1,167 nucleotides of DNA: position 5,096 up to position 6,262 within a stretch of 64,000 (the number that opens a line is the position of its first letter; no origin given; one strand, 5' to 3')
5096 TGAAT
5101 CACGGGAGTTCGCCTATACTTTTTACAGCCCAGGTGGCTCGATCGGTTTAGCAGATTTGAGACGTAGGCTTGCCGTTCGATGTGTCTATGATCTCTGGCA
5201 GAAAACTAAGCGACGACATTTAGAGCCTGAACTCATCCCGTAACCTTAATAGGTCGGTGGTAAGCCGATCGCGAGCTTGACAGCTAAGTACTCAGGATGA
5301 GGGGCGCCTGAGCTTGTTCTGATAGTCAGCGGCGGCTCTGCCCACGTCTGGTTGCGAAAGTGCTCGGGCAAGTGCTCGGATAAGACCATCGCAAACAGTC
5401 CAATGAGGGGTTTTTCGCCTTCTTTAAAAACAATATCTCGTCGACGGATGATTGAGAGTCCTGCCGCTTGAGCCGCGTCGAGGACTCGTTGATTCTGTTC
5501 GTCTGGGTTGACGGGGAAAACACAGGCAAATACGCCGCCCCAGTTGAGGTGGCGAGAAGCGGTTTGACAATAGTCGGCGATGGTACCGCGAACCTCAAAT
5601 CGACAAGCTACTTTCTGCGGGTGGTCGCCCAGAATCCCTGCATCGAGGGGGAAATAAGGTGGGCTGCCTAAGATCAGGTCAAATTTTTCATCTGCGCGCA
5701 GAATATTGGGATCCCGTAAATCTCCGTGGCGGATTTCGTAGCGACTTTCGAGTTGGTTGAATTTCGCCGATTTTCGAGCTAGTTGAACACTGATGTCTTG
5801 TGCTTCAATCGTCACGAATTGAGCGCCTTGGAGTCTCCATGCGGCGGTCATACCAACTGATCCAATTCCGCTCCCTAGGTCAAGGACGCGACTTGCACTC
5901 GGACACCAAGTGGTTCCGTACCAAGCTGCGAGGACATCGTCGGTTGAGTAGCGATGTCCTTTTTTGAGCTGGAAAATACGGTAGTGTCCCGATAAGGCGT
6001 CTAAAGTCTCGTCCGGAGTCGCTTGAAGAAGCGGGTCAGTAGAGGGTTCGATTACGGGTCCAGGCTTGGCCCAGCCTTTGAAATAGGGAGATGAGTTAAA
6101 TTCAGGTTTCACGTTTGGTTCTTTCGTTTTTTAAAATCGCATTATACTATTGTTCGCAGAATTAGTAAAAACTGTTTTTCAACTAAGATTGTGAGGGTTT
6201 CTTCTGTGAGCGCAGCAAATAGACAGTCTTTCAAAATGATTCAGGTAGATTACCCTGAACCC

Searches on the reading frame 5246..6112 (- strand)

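Call 3: search_protein_families(library=pfam, proteins=[window:5246-6112:-], max_evalue=0.01)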
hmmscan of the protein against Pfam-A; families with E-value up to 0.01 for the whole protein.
window:5246-6112:- (288 aa): 11 families
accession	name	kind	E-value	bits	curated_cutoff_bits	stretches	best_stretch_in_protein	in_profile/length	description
PF05175.20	MTS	-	9e-10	38.9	23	1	73-153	32-108/170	Methyltransferase small domain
PF13847.12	Methyltransf_31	-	4.4e-08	33.4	27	1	73-150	4-81/145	Methyltransferase domain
PF13649.12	Methyltransf_25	-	4e-06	27.9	27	1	76-148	1-69/97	Methyltransferase domain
PF03602.21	Cons_hypoth95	-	0.00018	21.7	24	1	73-153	42-123/182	Conserved hypothetical protein 95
PF06325.19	PrmA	-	0.00072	19.6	22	1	74-148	163-231/296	Ribosomal protein L11 methyltransferase (PrmA)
PF13489.12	Methyltransf_23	-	0.00087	19.5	27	1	68-148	18-86/164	Methyltransferase domain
PF05971.18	Methyltransf_10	-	0.001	19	23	1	70-155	100-189/299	RNA methyltransferase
PF08123.19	DOT1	-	0.0014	18.6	23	1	75-124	45-95/205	Histone methylation protein DOT1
PF08241.18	Methyltransf_11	-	0.0024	18.9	21.2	1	77-148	1-65/95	Methyltransferase domain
PF08242.18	Methyltransf_12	-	0.0037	18.4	30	1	77-148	1-70/98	Methyltransferase domain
PF10294.15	Methyltransf_16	-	0.005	17.1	21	1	73-149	47-126/174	Lysine methyltransferase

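Call 4: search_protein_families(library=ncbifam, proteins=[window:5246-6112:-], max_evalue=0.01)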
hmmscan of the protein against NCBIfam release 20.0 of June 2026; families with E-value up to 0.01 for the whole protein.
window:5246-6112:- (288 aa): 21 families
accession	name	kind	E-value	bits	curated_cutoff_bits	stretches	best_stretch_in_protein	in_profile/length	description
NF047853.1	tRm6a37MtseTrmN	equivalog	3.4e-12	46.6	350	1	56-243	29-209/244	tRNA(1)(Val) (adenine(37)-N(6))-methyltransferase TrmN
TIGR03534.1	RF_mod_PrmC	equivalog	9.6e-12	44.9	199.1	1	71-155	85-168/253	peptide chain release factor N(5)-glutamine methyltransferase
TIGR00536.1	hemK_fam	subfamily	9.8e-09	34.7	115.5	1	73-154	115-193/286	HemK family protein methyltransferase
NF011529.0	PRK14968.1-3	equivalog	1.6e-08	34.2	162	1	74-197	36-154/198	putative methyltransferase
TIGR03533.1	L3_gln_methyl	equivalog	3.2e-06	26.7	229.7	1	72-154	121-200/284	50S ribosomal protein L3 N(5)-glutamine methyltransferase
TIGR00537.1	hemK_rel_arch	hypoth_equivalog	6.2e-06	26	87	1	74-159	21-98/179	HemK2/MTQ2 family protein methyltransferase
NF001790.0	PRK00517.3-3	equivalog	1.1e-05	25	269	1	72-148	122-196/262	50S ribosomal protein L11 methyltransferase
NF043040.1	corrin_prot_MT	hypoth_equivalog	3.6e-05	23.3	180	1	72-148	41-115/216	corrinoid protein-associated methyltransferase CpaM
TIGR02469.1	CbiT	equivalog_domain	0.00026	21.2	78.3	1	74-147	21-92/124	precorrin-6Y C5,15-methyltransferase (decarboxylating) subunit CbiT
NF011527.0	PRK14968.1-1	equivalog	0.0003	20.5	242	1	72-194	34-146/192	putative methyltransferase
NF046099.1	RSP_2647_MTase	equivalog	0.00036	19.5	600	1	73-154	218-300/391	RSP_2647 family RNA methyltransferase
NF011528.0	PRK14968.1-2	equivalog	0.00039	20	171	1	74-157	40-121/205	putative methyltransferase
NF011530.0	PRK14968.1-4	equivalog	0.00047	19.5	243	1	72-156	39-112/202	putative methyltransferase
NF006138.0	PRK08287.1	equivalog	0.00048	20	210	1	72-117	31-77/189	decarboxylating cobalt-precorrin-6B (C(15))-methyltransferase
TIGR02021.1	BchM-ChlM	equivalog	0.00088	18.7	158.9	1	49-148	33-123/218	magnesium protoporphyrin IX methyltransferase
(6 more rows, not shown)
